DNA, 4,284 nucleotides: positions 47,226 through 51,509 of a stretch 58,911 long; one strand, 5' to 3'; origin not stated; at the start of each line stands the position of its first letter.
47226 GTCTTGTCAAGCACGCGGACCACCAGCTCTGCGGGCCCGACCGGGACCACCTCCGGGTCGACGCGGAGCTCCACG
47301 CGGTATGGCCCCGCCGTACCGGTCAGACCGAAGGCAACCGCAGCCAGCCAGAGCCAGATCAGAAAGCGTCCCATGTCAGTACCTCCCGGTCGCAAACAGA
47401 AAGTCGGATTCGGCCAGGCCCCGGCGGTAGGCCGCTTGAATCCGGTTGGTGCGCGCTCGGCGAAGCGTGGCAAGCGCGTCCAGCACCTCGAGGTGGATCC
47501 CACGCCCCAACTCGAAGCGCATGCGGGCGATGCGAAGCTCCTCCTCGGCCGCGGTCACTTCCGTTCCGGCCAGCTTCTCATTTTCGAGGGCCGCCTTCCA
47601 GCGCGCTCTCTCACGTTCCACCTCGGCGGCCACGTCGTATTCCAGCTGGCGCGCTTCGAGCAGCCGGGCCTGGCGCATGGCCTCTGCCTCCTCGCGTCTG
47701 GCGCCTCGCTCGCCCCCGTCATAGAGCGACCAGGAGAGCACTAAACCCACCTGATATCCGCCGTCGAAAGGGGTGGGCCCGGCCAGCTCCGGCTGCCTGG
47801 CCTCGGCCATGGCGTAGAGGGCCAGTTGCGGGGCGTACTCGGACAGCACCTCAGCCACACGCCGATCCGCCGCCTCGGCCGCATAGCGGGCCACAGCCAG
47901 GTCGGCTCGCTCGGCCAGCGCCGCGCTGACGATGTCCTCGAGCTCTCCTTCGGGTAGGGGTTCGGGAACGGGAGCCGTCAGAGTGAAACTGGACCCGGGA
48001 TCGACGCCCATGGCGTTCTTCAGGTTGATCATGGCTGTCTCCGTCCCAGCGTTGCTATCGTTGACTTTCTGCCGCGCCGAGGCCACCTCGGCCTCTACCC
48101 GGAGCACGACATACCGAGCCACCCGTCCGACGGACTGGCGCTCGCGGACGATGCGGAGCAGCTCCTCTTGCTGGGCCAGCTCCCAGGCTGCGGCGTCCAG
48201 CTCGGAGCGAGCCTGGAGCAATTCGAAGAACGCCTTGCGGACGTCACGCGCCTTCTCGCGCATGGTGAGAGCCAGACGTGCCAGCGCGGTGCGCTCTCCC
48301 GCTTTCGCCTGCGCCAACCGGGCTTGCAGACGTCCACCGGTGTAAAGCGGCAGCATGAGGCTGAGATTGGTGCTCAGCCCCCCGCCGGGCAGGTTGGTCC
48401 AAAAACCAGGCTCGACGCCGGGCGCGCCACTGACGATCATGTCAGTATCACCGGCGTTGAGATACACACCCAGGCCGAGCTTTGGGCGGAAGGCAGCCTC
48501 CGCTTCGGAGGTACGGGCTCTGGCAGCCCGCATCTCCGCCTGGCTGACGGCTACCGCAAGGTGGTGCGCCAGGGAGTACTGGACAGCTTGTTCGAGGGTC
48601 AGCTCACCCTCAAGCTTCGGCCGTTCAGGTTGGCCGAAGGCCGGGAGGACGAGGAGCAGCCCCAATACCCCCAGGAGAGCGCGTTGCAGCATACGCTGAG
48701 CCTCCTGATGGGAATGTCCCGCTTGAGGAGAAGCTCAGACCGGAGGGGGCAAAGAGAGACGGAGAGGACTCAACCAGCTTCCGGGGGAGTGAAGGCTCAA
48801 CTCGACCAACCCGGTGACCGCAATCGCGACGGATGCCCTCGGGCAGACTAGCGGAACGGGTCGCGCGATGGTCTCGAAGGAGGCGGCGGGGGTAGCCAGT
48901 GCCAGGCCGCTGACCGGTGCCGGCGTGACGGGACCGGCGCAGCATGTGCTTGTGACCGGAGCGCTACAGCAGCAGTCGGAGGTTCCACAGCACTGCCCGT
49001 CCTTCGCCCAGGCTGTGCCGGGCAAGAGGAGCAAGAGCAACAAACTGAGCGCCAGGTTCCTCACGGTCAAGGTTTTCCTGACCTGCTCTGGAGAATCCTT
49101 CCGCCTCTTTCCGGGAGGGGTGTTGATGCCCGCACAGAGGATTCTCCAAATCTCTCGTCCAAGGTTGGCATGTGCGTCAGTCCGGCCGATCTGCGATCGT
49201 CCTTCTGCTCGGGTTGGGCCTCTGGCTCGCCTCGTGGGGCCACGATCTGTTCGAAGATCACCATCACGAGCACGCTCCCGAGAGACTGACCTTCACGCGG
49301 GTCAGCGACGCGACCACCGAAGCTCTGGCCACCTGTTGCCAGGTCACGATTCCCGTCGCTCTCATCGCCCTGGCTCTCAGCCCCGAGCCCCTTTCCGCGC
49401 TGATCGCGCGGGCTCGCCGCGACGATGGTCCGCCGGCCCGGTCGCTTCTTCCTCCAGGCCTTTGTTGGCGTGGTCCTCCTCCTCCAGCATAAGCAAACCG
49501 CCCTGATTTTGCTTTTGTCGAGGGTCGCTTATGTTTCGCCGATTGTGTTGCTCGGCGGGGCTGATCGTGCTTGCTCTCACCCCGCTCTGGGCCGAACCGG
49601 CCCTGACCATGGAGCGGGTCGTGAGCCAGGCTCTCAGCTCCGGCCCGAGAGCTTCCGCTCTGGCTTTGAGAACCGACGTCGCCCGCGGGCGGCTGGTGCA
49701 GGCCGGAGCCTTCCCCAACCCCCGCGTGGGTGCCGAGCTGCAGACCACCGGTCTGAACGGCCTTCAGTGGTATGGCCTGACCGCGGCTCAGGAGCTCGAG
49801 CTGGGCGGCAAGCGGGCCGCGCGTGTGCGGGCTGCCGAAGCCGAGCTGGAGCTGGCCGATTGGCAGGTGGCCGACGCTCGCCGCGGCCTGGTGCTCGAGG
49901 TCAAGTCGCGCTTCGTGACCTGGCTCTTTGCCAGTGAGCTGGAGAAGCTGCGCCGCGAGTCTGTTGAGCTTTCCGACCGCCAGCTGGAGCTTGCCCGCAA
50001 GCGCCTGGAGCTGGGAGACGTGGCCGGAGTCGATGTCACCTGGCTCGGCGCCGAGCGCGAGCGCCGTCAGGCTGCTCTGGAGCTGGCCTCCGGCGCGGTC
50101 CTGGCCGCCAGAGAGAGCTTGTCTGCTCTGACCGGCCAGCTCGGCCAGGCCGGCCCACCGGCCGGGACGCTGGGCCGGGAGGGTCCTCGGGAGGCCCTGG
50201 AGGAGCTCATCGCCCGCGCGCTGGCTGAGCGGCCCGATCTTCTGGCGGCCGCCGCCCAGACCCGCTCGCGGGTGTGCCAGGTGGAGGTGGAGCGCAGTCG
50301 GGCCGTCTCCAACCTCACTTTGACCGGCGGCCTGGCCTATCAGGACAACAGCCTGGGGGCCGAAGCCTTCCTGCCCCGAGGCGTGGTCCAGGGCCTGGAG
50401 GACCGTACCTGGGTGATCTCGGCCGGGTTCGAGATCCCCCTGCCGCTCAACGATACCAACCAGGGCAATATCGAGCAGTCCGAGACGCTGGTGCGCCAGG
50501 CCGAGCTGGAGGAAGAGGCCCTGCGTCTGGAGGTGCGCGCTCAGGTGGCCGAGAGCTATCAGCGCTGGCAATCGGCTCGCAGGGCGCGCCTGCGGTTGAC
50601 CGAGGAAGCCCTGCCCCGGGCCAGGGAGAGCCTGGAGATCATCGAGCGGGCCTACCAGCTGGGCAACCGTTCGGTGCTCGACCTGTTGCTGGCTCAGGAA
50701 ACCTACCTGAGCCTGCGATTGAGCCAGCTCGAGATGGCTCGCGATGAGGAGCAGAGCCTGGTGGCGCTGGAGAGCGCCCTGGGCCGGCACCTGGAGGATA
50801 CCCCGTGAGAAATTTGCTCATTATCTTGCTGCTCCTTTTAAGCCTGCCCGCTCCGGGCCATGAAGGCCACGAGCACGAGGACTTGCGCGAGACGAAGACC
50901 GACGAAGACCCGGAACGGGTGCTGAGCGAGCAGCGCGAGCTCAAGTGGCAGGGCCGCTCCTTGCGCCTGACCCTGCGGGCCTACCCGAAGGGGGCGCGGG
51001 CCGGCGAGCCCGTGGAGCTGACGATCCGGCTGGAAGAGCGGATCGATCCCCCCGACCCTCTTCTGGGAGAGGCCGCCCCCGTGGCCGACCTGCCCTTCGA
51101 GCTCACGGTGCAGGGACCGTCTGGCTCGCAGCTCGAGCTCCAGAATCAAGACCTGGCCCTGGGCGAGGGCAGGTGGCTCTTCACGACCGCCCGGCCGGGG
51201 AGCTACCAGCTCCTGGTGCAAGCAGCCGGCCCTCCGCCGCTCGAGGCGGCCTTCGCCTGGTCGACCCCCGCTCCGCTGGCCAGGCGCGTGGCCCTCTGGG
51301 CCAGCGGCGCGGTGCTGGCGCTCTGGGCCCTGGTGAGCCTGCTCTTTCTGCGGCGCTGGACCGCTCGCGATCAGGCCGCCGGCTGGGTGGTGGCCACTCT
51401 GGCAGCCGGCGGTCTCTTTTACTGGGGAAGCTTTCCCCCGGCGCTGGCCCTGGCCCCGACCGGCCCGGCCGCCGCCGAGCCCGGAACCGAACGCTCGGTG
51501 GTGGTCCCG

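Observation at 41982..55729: Two divergent heavy-metal RND efflux operons, each led by a tiny metal-ligand-rich secreted protein and sharing a 10-bp perfect inverted repeat; the membrane fusion proteins carry extra metal-binding domains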

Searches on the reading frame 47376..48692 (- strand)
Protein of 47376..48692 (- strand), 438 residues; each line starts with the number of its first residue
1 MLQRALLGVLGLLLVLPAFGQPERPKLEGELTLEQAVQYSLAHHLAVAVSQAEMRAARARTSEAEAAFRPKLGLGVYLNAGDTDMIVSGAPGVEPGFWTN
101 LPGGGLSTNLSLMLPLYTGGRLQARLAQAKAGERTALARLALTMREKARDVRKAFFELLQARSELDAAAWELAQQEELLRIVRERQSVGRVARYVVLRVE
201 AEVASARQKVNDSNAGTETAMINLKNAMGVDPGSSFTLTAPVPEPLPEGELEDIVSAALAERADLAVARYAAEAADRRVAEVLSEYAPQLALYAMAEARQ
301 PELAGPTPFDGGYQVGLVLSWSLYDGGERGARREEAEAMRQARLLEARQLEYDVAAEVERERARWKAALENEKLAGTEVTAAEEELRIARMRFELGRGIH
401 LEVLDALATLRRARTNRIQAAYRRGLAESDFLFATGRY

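Call 5: search_protein_families(library=pfam, proteins=[window:47376-48692:-], max_evalue=0.01)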
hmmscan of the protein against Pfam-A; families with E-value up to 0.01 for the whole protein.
window:47376-48692:- (438 aa): 1 family
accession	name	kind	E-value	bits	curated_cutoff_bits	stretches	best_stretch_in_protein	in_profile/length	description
PF02321.23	OEP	-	6e-49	166.8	22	2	251-436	1-187/187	Outer membrane efflux protein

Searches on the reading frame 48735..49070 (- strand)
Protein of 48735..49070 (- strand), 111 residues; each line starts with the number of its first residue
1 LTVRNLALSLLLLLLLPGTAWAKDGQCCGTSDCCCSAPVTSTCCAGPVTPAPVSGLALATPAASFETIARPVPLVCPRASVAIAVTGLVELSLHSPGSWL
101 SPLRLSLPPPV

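Call 5: search_protein_families(library=pfam, proteins=[window:48735-49070:-], max_evalue=0.01)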
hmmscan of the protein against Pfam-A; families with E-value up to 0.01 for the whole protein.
window:48735-49070:- (111 aa): 0 families

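Call 11: find_homologous_proteins(query=window:48735-49070:-, max_evalue=0.01)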
Query window:48735-49070:- (111 aa): 3 proteins with E <= 0.01 among 84 candidates.
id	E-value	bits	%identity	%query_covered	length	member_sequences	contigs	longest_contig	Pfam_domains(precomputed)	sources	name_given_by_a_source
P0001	3.5e-49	184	83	98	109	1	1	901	-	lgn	-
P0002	2.3e-38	149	75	97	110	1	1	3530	-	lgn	-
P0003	3.2e-38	148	72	97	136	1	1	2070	-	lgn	-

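Call 13: find_encoding_contigs(protein=P0002, flank=10000)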
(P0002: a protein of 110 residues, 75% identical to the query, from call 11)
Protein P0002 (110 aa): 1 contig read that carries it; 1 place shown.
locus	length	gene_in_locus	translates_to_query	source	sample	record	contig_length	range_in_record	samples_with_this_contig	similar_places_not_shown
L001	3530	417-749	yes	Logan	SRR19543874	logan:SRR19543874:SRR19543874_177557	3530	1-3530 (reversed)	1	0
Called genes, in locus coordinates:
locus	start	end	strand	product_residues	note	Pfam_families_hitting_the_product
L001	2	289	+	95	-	?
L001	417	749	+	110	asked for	-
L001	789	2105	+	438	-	PF02321:OEP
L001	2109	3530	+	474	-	?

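Call 14: find_encoding_contigs(protein=P0003, flank=10000)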
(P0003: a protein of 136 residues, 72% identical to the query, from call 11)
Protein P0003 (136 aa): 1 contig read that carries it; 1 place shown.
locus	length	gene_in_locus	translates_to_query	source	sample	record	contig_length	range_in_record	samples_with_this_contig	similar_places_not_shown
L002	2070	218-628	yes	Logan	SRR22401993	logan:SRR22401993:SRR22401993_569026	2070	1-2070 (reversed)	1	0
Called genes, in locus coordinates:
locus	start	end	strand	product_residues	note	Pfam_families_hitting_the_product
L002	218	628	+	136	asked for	-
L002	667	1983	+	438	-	PF02321:OEP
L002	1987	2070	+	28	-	?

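Call 15: find_encoding_contigs(protein=P0001, flank=10000)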
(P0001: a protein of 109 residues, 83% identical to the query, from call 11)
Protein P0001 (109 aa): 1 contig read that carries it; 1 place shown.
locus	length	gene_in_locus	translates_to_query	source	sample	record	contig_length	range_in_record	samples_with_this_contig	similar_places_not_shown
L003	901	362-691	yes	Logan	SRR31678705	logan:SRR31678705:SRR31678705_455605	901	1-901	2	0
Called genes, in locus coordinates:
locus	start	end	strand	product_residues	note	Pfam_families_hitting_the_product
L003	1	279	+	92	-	?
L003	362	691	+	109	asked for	-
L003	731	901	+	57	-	?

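Call 40: search_protein_families(library=ncbifam, proteins=[window:48735-49064:-], max_evalue=1)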
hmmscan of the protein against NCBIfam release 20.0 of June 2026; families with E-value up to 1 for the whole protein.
window:48735-49064:- (109 aa): 0 families

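Call 48: search_protein_families(library=pfam, proteins=[window:48735-49064:-, P0002], max_evalue=10)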
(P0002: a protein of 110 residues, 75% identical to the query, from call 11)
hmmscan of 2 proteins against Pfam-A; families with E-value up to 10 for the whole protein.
window:48735-49064:- (109 aa): 0 families

P0002 (110 aa): 0 families

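Call 52: search_protein_representatives(alignment_id=A1)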
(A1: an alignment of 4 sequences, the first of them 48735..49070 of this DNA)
Query: 4 sequences, 113 profile positions. Proteins with E-value up to 0.001 (for the whole library): 2; up to 1e-10: 1; up to 1e-30: 1. The best 2 are listed.
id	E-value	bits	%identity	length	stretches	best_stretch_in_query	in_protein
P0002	1.4e-57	209.2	-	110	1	3-113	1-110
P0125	4.7e-04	36.8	-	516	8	20-41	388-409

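Call 94: predict_structure(alignment_id=A1)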
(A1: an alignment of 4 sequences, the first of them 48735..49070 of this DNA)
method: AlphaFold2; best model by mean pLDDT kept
length: 111 residues; sequences in the alignment: 4
mean_pLDDT: 47.6   pTM: 0.21
mean pLDDT of the five models: 47.6, 45.9, 42.1, 41.2, 40.0
residues with pLDDT >= 90: 0; 70-90: 14; 50-70: 17; < 50: 80
segments of 3 or more residues with pLDDT < 50: 20-30, 36-40, 43-106
pLDDT, mean of each block of 10 residues (from residue 1): 77 68 45 49 45 34 39 39 34 41 53 53
secondary structure, 60 per line:
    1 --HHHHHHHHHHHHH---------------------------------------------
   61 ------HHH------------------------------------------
elements in order: H3-15

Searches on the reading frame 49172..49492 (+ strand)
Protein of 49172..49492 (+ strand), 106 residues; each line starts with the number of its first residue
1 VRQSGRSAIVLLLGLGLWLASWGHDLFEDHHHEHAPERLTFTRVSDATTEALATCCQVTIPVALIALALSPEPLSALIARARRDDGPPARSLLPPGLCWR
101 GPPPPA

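Call 5: search_protein_families(library=pfam, proteins=[window:49172-49492:+], max_evalue=0.01)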
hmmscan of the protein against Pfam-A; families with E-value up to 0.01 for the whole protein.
window:49172-49492:+ (106 aa): 0 families

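Call 19: find_homologous_proteins(query=window:49172-49492:+, max_evalue=0.01)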
Query window:49172-49492:+ (106 aa): 1 proteins with E <= 0.01 among 105 candidates.
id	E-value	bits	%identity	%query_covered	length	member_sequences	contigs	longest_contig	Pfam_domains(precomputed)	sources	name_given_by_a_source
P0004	4.3e-57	209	91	100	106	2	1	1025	-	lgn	-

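Call 20: find_encoding_contigs(protein=P0004, flank=10000)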
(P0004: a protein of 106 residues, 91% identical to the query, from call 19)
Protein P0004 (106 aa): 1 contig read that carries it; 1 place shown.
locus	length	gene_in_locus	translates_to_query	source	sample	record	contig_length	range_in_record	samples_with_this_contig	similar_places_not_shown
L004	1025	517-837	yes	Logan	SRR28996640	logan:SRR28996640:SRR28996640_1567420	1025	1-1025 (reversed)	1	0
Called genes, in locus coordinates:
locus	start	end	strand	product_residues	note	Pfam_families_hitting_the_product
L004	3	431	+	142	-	?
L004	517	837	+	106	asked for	-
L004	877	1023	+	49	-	?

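Call 40: search_protein_families(library=ncbifam, proteins=[window:49172-49492:+], max_evalue=1)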
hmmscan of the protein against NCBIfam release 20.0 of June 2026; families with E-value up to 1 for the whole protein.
window:49172-49492:+ (106 aa): 0 families

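Call 48: search_protein_families(library=pfam, proteins=[window:49172-49492:+, P0004], max_evalue=10)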
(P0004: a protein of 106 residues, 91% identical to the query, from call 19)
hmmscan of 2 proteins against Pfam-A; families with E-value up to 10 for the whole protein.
window:49172-49492:+ (106 aa): 1 family
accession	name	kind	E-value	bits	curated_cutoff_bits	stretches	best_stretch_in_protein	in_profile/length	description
PF09323.15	DUF1980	-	0.31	11.9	25.9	1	8-82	42-107/110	DUF1980 N-terminal domain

P0004 (106 aa): 1 family
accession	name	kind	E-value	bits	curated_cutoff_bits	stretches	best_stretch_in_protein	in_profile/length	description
PF11162.13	DUF2946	-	0.01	17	23.7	1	32-103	41-117/117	Protein of unknown function (DUF2946)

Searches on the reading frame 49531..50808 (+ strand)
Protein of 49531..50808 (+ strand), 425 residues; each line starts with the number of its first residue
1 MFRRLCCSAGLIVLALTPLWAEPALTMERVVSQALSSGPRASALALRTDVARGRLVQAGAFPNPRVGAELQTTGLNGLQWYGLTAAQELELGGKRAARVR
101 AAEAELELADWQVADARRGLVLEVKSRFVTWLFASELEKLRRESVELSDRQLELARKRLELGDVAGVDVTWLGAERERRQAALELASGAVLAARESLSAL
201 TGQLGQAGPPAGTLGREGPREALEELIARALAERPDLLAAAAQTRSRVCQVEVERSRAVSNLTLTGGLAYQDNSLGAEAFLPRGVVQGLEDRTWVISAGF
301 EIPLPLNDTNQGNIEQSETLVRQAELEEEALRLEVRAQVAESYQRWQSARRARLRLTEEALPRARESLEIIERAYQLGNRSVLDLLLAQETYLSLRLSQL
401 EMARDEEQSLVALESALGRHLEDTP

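Call 5: search_protein_families(library=pfam, proteins=[window:49531-50808:+], max_evalue=0.01)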
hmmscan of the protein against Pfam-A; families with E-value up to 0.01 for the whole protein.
window:49531-50808:+ (425 aa): 1 family
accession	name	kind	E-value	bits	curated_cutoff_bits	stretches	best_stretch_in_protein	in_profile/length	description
PF02321.23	OEP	-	1.5e-47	162.3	22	2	223-418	1-187/187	Outer membrane efflux protein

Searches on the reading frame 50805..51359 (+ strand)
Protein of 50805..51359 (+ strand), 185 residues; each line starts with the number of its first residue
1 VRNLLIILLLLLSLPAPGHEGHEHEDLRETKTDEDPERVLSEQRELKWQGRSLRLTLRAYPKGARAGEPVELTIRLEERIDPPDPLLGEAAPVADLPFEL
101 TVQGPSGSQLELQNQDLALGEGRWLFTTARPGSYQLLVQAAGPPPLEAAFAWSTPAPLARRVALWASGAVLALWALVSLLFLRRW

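Call 68: search_protein_families(library=pfam, proteins=[window:50805-51359:+], max_evalue=10)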
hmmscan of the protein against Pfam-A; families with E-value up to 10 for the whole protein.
seq(185 aa): 1 family
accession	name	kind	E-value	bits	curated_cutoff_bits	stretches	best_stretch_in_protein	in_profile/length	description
PF00630.25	Filamin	-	0.033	15.5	26.9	1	64-142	17-84/93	Filamin/ABP280 repeat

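Call 95: predict_structure(protein=window:50805-51359:+)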
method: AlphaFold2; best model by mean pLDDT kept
length: 185 residues; sequences in the alignment: 1
mean_pLDDT: 70.0   pTM: 0.51
mean pLDDT of the five models: 70.0, 52.5, 50.5, 48.6, 46.5
residues with pLDDT >= 90: 0; 70-90: 104; 50-70: 65; < 50: 16
segments of 3 or more residues with pLDDT < 50: 17-20
pLDDT, mean of each block of 10 residues (from residue 1): 65 52 53 60 83 84 80 79 60 67 77 61 80 84 78 69 54 78 66
secondary structure, 60 per line:
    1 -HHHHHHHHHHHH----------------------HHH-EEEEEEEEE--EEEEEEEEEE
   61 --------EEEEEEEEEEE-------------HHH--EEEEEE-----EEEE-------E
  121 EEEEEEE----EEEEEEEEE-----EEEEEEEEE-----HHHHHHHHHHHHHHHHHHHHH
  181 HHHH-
elements in order: H2-13 E40-48 E51-60 E69-79 E98-103 E109-112 E120-127 E132-140 E146-154 H160-184

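Call 97: fold_search(model_id=the predicted structure, library=pdb)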
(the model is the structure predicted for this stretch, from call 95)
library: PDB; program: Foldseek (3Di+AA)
matches with E <= 10: 1132; with E <= 0.001: 1
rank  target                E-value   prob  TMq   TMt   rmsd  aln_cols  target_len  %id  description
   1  6cpd_B                6.9e-04  1.00  0.41  0.57   4.7       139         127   15  Crystal structure of PmoD soluble domain from Methylocystis sp. ATCC 49242 (Rockwell) (released 2018-10-31)
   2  4kh9_A                1.2e-03  1.00  0.37  0.21   4.1       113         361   14  Crystal structure of a DUF4785 family protein (lpg0956) from Legionella pneumophila subsp. pneumophila str. Philadelph (released 2013-07-03)
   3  2ox5_C                1.9e-03  1.00  0.35  0.56   6.3       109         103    9  The SoxYZ complex of Paracoccus pantotrophus (released 2007-05-22)
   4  6cpd_A                2.0e-03  1.00  0.39  0.55   4.7       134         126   16  Crystal structure of PmoD soluble domain from Methylocystis sp. ATCC 49242 (Rockwell) (released 2018-10-31)
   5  4kh9_B                2.1e-03  1.00  0.38  0.22   3.9       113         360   14  Crystal structure of a DUF4785 family protein (lpg0956) from Legionella pneumophila subsp. pneumophila str. Philadelph (released 2013-07-03)
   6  7o0b                  3.4e-03  1.00  0.30  0.49   4.4        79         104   20  TRIM3 Filamin domain (released 2022-04-13)
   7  2p9r_A                4.2e-03  1.00  0.41  0.70   4.2       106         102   15  Human alpha2-macroglogulin is composed of multiple domains, as predicted by homology with complement component C3 (released 2007-08-21)
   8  7mp0_B                5.4e-03  0.99  0.35  0.20   8.4       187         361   12  CRYSTAL STRUCTURE OF NATIVE BOVINE ARRESTIN 1 IN COMPLEX WITH 1D-MYO-INOSITOL 5-DIPHOSPHATE PENTAKISPHOSPHATE (5-PP IP (released 2021-10-13)
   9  3isy                  5.4e-03  0.98  0.26  0.38  15.5       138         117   10  Crystal structure of an intracellular proteinase inhibitor (ipi, bsu11130) from bacillus subtilis at 2.61 A resolution (released 2009-09-15)
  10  7f1w_D                5.7e-03  1.00  0.38  0.22   7.8       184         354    9  X-ray crystal structure of visual arrestin complexed with inositol hexaphosphate (released 2021-10-27)
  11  7uww_A                6.7e-03  1.00  0.34  0.11   3.3       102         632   18  Sas6 with alpha-cyclodextrin (released 2023-06-14)
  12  2cum_MODEL_1_A        7.9e-03  1.00  0.33  0.53   3.8       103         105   17  The solution structure of the 33rd fibronectin type III domain of human Tenascin-X (released 2005-11-26)
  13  7f1x_D                8.3e-03  1.00  0.37  0.20   7.9       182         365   12  X-ray crystal structure of visual arrestin complexed with inositol 1,4,5-triphosphate (released 2021-10-27)
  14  5m52_A                9.2e-03  1.00  0.35  0.04   5.8       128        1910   13  Crystal structure of yeast Brr2 full-lenght in complex with Prp8 Jab1 domain (released 2016-12-07)
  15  7jtb_B                1.1e-02  0.99  0.35  0.20   8.5       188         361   12  CRYSTAL STRUCTURE OF NATIVE BOVINE ARRESTIN 1 IN COMPLEX WITH INOSITOL HEXAKISPHOSPHATE (released 2021-10-13)
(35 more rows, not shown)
